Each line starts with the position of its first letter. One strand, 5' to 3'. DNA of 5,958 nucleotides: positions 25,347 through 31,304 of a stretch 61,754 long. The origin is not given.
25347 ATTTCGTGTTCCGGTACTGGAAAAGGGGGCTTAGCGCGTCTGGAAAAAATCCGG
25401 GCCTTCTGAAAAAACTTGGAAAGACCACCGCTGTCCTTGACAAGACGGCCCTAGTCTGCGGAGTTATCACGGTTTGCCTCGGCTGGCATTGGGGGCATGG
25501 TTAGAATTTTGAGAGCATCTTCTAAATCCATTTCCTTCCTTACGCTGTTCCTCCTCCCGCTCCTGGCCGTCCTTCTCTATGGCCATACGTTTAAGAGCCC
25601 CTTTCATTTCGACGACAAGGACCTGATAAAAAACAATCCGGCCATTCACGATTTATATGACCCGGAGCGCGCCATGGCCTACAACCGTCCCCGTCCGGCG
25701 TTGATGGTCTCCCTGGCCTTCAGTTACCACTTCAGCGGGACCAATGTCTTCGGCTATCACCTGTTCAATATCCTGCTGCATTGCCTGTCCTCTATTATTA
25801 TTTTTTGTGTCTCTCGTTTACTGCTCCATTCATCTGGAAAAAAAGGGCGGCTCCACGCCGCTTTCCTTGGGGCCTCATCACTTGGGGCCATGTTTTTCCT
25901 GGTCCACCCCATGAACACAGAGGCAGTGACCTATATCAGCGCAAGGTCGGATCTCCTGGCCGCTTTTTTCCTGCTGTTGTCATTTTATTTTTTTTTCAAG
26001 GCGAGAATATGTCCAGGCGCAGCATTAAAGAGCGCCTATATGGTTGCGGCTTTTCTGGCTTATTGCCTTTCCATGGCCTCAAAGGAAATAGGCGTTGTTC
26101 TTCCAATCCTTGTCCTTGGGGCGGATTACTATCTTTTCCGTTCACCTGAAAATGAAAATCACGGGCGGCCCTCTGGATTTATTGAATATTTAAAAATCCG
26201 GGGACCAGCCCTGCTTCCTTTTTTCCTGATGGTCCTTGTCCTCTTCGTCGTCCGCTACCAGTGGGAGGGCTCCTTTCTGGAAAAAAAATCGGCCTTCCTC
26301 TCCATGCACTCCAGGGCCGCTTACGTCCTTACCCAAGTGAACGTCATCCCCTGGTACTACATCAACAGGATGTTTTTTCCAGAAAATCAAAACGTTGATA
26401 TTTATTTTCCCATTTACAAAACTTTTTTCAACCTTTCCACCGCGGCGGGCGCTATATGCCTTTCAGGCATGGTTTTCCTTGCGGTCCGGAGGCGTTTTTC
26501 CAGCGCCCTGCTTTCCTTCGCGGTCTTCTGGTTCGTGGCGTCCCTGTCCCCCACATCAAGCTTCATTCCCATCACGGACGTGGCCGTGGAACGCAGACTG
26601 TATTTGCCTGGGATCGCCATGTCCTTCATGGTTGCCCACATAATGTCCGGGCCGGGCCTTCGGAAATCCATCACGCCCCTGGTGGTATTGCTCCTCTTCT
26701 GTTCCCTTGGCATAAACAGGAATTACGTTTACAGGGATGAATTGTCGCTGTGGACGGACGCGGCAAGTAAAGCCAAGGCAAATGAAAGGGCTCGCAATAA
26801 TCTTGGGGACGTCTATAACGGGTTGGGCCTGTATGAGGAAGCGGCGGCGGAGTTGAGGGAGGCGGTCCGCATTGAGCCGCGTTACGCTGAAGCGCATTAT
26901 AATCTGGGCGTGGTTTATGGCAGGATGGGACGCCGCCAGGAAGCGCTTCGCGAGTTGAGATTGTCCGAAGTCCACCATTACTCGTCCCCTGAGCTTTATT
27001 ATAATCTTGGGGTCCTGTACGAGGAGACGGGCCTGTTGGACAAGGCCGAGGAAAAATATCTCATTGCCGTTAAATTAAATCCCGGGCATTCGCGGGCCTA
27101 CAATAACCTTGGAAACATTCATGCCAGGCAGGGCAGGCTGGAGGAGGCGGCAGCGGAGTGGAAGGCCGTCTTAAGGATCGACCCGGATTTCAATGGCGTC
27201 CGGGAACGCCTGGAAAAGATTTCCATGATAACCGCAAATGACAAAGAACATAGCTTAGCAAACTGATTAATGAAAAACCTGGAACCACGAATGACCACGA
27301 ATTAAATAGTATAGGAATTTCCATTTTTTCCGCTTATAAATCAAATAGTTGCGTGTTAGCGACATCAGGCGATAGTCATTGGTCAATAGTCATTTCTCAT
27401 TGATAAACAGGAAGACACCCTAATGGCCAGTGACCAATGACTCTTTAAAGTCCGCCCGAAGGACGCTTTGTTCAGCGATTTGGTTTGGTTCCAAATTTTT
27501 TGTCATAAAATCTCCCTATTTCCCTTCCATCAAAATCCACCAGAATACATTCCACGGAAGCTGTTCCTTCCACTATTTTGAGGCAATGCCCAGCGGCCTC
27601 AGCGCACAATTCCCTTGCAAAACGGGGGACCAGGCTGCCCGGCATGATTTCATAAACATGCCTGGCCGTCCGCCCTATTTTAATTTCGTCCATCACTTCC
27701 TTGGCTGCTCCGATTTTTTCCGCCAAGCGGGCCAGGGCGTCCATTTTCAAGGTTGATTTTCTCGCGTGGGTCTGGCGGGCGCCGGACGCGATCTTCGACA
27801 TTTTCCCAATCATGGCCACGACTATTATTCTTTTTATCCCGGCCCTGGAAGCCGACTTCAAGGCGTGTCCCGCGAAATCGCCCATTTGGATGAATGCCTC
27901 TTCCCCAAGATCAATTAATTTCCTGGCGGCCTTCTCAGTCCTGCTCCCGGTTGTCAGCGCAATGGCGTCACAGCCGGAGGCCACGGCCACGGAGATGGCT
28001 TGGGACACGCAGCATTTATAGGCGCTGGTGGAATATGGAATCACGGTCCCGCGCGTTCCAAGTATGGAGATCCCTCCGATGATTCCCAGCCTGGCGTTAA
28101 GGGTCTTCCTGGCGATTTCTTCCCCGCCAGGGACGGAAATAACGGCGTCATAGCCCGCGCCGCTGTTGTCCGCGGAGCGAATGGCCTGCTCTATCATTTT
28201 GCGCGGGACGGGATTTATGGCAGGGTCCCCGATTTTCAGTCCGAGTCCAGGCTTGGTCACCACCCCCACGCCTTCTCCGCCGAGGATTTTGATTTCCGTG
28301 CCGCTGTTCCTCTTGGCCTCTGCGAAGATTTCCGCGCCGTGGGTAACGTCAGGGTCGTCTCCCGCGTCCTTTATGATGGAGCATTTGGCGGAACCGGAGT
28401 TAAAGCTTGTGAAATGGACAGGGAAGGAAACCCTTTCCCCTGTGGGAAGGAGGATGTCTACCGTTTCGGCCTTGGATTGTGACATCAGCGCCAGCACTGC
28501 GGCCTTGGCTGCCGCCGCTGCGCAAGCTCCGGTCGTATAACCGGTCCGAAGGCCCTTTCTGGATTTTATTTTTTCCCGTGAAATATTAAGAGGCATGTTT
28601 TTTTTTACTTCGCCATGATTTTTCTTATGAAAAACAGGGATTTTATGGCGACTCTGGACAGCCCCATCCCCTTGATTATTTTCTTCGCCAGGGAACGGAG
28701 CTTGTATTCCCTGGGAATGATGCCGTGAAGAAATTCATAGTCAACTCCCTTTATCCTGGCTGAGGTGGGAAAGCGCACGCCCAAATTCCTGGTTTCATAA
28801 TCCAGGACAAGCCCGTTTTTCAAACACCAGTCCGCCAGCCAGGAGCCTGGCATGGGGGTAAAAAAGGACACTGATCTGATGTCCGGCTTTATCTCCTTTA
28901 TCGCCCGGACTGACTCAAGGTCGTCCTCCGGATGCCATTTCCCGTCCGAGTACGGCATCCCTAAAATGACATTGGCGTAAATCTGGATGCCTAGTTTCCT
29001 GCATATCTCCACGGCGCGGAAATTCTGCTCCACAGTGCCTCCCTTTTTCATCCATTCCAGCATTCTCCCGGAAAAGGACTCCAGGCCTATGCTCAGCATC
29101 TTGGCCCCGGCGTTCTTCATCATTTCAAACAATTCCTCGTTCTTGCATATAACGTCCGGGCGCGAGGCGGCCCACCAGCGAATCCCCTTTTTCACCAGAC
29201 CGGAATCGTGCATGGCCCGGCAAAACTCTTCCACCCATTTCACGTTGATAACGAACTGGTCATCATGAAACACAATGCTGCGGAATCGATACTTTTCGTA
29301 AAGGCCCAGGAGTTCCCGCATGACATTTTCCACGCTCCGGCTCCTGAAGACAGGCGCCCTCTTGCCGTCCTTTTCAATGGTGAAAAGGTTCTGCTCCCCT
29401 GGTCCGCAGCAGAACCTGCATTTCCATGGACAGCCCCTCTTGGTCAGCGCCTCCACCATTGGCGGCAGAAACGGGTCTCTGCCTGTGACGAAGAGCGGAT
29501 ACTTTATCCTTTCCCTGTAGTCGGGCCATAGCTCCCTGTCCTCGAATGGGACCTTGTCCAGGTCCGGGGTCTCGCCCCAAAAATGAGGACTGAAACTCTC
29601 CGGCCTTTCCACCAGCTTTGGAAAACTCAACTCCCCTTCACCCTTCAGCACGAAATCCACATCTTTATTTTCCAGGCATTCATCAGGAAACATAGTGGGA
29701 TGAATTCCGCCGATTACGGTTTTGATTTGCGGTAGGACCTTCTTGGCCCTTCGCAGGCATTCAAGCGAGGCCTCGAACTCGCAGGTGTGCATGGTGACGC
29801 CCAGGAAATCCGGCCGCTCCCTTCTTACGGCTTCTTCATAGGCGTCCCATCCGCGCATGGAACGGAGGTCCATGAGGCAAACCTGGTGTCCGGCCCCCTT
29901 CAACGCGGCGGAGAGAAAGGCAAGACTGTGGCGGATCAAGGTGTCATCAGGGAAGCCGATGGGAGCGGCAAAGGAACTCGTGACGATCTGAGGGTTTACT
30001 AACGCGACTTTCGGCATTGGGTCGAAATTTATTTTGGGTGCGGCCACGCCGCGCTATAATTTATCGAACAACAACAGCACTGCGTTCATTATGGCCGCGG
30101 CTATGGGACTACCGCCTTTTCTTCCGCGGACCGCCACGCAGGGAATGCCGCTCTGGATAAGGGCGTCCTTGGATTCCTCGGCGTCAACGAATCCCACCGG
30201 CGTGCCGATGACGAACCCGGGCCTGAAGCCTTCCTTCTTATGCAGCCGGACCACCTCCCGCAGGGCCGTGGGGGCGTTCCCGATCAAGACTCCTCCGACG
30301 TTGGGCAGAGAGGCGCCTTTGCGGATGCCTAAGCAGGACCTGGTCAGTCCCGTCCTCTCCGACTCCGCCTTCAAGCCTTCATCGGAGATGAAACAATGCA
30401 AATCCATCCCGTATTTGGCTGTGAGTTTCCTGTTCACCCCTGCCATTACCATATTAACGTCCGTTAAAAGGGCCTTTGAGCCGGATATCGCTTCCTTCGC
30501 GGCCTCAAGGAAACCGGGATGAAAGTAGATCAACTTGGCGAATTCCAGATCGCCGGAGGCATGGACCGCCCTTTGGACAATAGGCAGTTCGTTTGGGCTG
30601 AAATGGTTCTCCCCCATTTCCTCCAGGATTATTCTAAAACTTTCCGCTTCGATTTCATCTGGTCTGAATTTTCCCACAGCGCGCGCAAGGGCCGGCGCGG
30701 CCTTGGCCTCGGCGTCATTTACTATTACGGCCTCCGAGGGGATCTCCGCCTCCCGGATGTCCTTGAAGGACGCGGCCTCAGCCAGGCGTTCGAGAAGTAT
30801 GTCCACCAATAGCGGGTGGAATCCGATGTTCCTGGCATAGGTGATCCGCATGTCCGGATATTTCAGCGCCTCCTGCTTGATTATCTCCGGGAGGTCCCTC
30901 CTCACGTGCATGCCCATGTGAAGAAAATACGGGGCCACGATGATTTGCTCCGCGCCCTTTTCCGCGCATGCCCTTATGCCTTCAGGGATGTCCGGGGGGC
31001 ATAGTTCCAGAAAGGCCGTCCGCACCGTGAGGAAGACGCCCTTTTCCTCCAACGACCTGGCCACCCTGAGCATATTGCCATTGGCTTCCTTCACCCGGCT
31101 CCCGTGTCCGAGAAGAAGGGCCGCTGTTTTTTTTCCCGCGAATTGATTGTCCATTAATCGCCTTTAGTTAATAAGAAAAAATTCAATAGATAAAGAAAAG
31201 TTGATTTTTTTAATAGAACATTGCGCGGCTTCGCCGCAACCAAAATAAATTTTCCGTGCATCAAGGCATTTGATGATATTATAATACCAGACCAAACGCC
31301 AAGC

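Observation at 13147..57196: Conserved REP-like GCGGC-box (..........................[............]) at gene boundaries on both strands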

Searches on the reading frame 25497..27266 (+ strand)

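Call 73: search_protein_families(library=pfam, proteins=[window:25497-27266:+])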
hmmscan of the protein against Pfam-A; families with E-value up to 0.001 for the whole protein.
window:25497-27266:+ (589 aa): 14 families
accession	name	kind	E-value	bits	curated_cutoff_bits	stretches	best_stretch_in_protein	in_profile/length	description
PF13414.12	TPR_11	-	3.6e-23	81.4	26.8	2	437-478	1-42/42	TPR repeat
PF07719.23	TPR_2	-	3.9e-23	80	27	2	533-564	2-33/34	Tetratricopeptide repeat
PF00515.34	TPR_1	-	7.2e-23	79.8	27.8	2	533-565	2-34/34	Tetratricopeptide repeat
PF13181.12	TPR_8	-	1.7e-21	74.9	25.7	2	431-462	2-33/34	Tetratricopeptide repeat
PF13431.12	TPR_17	-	6.2e-19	67.1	24.4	1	521-551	2-32/34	Tetratricopeptide repeat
PF13432.12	TPR_16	-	2.1e-17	63.7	32.7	3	515-564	14-63/65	Tetratricopeptide repeat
PF13424.12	TPR_12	-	7.2e-13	49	30.1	2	431-487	4-68/77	Tetratricopeptide repeat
PF14559.12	TPR_19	-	4e-12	46.7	25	1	444-487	5-48/68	Tetratricopeptide repeat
PF13428.12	TPR_14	-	7.2e-12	45.2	23.5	0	432-471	3-42/44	Tetratricopeptide repeat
PF13374.12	TPR_10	-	2.6e-10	40.4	27.5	1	533-561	3-31/42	Tetratricopeptide repeat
PF07721.20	TPR_4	-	2.9e-10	40.2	27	0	533-555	2-24/26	Tetratricopeptide repeat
PF13176.12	TPR_7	-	1.1e-07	31.8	27.9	0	501-530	2-33/36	Tetratricopeptide repeat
PF13174.12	TPR_6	-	2.1e-06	28.4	26.3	0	465-487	1-23/33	Tetratricopeptide repeat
PF13371.12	TPR_9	-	0.00016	22.1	35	0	509-564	6-61/73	Tetratricopeptide repeat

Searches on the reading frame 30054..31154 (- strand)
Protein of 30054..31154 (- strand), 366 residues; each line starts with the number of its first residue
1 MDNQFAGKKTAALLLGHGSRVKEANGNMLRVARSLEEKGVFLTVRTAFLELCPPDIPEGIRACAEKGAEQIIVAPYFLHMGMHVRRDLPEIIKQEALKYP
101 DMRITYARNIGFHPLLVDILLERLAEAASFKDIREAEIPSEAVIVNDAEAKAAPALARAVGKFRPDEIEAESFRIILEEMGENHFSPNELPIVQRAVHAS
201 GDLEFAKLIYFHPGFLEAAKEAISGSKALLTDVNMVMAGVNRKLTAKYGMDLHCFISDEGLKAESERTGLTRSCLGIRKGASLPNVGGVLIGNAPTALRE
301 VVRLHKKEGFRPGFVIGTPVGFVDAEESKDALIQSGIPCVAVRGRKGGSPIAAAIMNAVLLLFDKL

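Call 16: search_protein_families(library=pfam, proteins=[window:30054-31154:-])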
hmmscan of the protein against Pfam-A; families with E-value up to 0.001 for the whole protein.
window:30054-31154:- (366 aa): 2 families
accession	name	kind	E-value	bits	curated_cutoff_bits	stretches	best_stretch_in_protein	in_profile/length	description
PF02570.20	CbiC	-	5.3e-67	225.7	22.5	1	167-360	1-194/196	Precorrin-8X methylmutase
PF01903.22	CbiX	-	1.1e-30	106.4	22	1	17-121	1-105/106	CbiX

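Call 76: find_homologous_proteins(query=window:30054-31154:-, max_evalue=1e-60)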
Query window:30054-31154:- (366 aa): 59 proteins with E <= 1e-60 among 8000 candidates.
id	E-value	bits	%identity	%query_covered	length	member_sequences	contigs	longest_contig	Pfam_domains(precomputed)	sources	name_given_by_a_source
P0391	6.4e-237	804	100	100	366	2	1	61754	PF01903.23,PF02570.21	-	-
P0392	1.1e-200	684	87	100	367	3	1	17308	PF01903.23,PF02570.21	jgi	jgi:precorrin-8X/cobalt-precorrin-8 methylmutase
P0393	5.5e-150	518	65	99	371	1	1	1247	PF01903.23,PF02570.21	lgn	-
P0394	4.9e-147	508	63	98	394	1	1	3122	PF01903.23,PF02570.21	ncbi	-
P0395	1.0e-142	494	61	100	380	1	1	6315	PF01903.23,PF06180.17,PF02570.21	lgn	-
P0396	1.7e-142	493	61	98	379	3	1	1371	PF01903.23,PF02570.21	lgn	-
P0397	2.4e-141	489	60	98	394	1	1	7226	PF01903.23,PF02570.21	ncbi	-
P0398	1.9e-84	302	46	97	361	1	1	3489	PF01903.23,PF02570.21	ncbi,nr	ncbi:MAG: precorrin-8X methylmutase [Proteobacteria bacterium]|nr:precorrin-8X methylmutase [Pseudom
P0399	9.8e-84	300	44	97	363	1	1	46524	PF01903.23,PF02570.21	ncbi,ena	-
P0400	1.2e-82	296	44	97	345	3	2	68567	PF01903.23,PF02570.21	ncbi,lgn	-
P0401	2.3e-82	295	45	97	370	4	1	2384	PF01903.23,PF02570.21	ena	-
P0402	6.3e-82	294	46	97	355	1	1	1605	PF01903.23,PF02570.21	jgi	jgi:precorrin-8X/cobalt-precorrin-8 methylmutase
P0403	2.5e-80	289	43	97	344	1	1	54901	PF01903.23,PF02570.21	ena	-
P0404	2.8e-76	275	40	99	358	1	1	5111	PF01903.23,PF02570.21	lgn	-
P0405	2.1e-75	272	41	98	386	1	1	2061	PF01903.23,PF02570.21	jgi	-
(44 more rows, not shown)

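Call 77: find_encoding_contigs(protein=P0392, flank=10000, max_places=3)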
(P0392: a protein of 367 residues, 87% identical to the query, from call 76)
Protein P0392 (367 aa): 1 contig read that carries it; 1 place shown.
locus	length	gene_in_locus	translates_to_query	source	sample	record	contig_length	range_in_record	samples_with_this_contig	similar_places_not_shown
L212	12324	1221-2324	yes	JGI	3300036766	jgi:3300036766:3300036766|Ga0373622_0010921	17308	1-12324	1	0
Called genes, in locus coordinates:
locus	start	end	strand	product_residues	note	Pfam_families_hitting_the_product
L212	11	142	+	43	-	-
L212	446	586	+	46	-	-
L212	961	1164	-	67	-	-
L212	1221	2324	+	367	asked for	PF01903:CbiX, PF02570:CbiC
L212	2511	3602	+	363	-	PF01888:CbiD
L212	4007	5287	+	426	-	PF00590:TP_methylase, PF02475:TRM5-TYW2_MTfase (weak)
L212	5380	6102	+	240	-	PF00590:TP_methylase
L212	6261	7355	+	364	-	PF11760:CbiG_N, PF11761:CbiG_mid, PF01890:CbiG_C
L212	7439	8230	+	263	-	PF00590:TP_methylase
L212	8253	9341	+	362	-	PF10263:SprT-like (weak), PF10979:DUF2786, PF23771:DUF7168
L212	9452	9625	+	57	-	-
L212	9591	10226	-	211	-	PF01077:NIR_SIR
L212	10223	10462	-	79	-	PF08984:DUF1858 (weak), PF04405:ScdA_N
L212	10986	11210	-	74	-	PF01106:NifU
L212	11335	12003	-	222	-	-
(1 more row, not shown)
